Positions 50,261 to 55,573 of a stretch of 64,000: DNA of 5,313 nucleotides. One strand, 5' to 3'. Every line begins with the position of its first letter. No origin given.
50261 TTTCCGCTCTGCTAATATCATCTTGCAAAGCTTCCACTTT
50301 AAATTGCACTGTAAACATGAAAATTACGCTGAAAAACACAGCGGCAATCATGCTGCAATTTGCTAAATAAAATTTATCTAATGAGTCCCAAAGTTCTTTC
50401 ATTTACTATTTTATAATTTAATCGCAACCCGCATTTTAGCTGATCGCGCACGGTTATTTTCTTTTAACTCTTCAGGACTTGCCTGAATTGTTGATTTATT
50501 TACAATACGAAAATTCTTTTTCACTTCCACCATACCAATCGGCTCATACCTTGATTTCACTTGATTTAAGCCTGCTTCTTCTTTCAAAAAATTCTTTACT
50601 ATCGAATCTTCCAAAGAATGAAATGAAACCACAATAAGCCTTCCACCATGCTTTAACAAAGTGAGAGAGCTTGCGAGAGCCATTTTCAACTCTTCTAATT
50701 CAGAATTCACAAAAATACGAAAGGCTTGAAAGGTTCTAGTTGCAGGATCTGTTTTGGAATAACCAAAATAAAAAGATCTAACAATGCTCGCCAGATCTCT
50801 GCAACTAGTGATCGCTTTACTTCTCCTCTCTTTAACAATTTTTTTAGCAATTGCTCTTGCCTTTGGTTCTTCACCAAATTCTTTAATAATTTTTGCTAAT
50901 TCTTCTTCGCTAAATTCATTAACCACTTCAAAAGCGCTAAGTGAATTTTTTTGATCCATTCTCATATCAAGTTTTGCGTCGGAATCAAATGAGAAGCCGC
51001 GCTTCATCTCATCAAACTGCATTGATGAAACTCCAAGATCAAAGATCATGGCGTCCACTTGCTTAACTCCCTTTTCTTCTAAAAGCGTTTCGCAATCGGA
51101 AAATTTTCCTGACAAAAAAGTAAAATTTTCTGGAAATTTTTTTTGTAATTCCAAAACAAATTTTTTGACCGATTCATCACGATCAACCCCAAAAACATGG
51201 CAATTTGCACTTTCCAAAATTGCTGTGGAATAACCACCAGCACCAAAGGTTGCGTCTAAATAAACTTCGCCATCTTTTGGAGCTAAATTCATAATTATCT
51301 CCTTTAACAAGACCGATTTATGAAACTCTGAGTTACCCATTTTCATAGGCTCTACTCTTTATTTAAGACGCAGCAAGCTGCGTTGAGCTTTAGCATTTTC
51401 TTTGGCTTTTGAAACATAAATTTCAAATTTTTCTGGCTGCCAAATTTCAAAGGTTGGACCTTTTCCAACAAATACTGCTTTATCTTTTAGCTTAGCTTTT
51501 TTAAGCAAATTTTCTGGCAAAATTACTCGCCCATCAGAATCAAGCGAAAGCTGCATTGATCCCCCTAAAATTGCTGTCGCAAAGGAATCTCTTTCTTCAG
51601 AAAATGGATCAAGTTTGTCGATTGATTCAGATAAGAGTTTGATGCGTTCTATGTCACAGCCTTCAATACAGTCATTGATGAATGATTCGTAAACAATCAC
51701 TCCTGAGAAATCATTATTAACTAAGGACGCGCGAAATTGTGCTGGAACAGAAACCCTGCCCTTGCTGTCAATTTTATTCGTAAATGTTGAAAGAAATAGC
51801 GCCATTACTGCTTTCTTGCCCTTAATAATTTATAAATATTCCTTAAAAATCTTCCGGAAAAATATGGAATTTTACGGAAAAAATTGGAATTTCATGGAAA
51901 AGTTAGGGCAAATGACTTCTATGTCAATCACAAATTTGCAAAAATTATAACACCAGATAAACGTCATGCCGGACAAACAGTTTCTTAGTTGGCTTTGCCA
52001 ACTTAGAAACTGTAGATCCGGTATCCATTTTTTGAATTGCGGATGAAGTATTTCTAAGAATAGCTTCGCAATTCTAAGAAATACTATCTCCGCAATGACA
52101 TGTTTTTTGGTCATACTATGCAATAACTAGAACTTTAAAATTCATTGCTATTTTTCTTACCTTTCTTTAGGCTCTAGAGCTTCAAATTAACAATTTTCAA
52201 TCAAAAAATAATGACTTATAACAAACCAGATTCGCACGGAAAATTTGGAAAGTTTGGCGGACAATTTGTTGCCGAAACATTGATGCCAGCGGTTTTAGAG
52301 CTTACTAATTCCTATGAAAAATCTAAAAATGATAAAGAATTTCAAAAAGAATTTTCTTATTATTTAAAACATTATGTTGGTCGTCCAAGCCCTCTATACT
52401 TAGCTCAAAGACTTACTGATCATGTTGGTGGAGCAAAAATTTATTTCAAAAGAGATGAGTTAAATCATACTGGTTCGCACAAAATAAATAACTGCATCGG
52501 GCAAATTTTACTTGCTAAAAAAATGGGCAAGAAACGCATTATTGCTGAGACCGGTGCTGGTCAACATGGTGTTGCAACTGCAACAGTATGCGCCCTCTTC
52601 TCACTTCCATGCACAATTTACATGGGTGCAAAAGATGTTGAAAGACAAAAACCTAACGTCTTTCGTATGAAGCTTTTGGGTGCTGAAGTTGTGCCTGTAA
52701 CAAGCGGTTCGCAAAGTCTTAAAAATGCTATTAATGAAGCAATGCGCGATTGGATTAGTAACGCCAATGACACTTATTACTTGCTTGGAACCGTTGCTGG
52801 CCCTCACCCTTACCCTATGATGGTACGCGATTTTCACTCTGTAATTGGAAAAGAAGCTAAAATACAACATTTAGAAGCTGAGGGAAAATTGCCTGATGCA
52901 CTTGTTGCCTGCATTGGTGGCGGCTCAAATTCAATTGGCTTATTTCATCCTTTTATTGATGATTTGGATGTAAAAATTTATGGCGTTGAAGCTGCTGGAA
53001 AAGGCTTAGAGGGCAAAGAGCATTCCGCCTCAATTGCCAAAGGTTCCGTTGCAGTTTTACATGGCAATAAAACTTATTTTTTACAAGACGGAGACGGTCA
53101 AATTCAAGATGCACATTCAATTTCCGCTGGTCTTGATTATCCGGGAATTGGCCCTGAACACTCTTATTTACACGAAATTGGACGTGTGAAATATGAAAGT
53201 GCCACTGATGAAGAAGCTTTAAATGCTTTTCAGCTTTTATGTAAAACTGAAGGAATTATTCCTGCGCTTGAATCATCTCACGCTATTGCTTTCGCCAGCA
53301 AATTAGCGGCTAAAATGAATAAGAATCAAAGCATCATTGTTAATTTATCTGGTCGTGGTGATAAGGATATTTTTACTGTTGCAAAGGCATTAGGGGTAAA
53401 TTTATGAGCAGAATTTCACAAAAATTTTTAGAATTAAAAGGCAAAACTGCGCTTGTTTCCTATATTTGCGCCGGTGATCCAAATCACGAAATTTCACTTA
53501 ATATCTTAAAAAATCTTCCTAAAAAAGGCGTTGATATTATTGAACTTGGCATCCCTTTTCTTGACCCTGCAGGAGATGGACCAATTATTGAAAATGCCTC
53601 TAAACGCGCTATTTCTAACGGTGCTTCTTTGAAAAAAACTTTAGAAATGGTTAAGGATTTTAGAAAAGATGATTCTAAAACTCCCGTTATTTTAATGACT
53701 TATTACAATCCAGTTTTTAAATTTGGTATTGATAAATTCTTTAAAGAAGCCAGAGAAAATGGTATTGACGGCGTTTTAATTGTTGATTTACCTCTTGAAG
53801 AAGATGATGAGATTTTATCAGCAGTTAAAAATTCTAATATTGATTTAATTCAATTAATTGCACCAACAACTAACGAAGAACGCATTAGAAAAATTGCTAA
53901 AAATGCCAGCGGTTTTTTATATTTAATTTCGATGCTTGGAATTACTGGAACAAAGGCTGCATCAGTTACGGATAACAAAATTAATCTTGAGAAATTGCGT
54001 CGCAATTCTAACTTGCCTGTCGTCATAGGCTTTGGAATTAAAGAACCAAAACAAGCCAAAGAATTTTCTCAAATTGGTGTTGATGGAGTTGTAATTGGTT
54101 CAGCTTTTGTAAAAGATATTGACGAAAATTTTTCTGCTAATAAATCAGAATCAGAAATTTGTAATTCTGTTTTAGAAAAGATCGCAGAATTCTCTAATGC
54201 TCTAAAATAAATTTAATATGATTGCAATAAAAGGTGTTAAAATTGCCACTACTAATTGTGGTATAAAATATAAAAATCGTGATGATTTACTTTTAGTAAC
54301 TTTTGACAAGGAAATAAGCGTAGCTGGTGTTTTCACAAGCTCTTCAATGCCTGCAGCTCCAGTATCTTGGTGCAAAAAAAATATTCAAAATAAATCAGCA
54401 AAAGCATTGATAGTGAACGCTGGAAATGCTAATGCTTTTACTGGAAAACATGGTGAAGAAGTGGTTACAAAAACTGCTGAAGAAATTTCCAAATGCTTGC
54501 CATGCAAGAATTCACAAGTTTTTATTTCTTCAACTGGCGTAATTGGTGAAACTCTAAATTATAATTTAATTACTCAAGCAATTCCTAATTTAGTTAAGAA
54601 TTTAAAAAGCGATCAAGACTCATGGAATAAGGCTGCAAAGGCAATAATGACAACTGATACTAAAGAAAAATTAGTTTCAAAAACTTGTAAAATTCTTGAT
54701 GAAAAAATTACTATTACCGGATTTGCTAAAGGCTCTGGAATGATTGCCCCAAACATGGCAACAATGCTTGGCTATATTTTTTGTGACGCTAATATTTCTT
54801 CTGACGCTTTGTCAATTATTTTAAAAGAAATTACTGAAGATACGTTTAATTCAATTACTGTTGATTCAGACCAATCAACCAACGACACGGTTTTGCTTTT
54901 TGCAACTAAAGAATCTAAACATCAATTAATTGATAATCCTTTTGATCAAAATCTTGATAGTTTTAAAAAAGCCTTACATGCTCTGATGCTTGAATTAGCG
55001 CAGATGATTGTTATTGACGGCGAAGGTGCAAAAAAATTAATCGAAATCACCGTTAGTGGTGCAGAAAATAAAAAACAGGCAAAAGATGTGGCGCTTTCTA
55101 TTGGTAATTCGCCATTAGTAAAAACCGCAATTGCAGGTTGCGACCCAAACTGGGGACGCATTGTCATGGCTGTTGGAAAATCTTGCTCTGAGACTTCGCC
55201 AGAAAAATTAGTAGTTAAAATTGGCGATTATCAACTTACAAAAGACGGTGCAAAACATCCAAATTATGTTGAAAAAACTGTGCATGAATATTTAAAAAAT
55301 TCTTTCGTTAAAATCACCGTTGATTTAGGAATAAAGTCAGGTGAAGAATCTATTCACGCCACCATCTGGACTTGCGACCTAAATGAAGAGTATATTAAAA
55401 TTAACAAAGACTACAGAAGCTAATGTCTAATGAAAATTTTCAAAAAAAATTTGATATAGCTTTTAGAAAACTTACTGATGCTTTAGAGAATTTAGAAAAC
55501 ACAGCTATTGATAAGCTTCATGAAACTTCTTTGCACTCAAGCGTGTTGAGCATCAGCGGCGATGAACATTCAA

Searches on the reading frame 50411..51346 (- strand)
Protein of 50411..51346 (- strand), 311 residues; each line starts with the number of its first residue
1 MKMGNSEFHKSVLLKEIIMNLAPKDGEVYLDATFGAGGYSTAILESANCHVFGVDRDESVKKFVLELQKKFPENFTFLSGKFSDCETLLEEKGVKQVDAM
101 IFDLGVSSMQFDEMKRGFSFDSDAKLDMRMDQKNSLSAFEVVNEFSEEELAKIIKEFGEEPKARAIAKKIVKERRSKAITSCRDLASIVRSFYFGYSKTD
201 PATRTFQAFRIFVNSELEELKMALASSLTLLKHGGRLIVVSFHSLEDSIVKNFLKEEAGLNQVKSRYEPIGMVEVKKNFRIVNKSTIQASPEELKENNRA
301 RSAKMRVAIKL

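Call 14: search_protein_families(library=pfam, proteins=[window:50411-51346:-], max_evalue=0.00001)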
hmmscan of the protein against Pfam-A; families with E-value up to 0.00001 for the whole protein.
window:50411-51346:- (311 aa): 1 family
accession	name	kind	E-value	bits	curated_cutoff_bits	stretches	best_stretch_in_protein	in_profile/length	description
PF01795.25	Methyltransf_5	-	1.6e-99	333.7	27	1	8-310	3-308/309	MraW methylase family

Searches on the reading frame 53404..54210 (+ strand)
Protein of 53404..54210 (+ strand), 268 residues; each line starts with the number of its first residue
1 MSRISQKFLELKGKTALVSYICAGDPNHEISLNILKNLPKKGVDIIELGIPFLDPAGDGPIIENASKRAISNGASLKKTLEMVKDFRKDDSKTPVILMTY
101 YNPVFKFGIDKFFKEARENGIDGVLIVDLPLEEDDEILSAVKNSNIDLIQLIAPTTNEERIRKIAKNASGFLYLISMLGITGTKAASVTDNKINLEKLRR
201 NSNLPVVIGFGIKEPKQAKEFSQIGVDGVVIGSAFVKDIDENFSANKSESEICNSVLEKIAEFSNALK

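Call 14: search_protein_families(library=pfam, proteins=[window:53404-54210:+], max_evalue=0.00001)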
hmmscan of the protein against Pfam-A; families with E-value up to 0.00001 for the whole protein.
window:53404-54210:+ (268 aa): 2 families
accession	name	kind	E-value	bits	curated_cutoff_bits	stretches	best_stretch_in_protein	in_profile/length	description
PF00290.26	Trp_syntA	-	2.5e-87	292.5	27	1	11-252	6-246/259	Tryptophan synthase alpha chain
PF00977.27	His_biosynth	-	1.3e-06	28.5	23.6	1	175-240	46-110/228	Histidine biosynthesis protein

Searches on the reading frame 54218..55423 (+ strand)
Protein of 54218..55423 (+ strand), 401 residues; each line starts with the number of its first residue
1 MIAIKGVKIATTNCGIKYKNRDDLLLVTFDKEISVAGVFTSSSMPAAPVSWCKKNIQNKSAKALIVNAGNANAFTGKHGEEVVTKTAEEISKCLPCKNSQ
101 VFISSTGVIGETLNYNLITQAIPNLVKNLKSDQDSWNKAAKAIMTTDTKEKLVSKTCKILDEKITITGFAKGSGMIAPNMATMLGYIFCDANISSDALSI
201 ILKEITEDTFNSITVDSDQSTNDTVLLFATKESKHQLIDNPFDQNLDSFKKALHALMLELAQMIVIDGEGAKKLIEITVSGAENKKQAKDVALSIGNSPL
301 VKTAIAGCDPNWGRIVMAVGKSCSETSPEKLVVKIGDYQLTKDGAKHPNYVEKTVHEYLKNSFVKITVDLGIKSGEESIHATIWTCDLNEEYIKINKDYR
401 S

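Call 14: search_protein_families(library=pfam, proteins=[window:54218-55423:+], max_evalue=0.00001)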
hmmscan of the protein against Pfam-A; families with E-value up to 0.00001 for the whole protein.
window:54218-55423:+ (401 aa): 1 family
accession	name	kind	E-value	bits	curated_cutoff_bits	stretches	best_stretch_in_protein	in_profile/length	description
PF01960.23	ArgJ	-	3.2e-139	464.3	32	1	9-401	2-377/377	ArgJ family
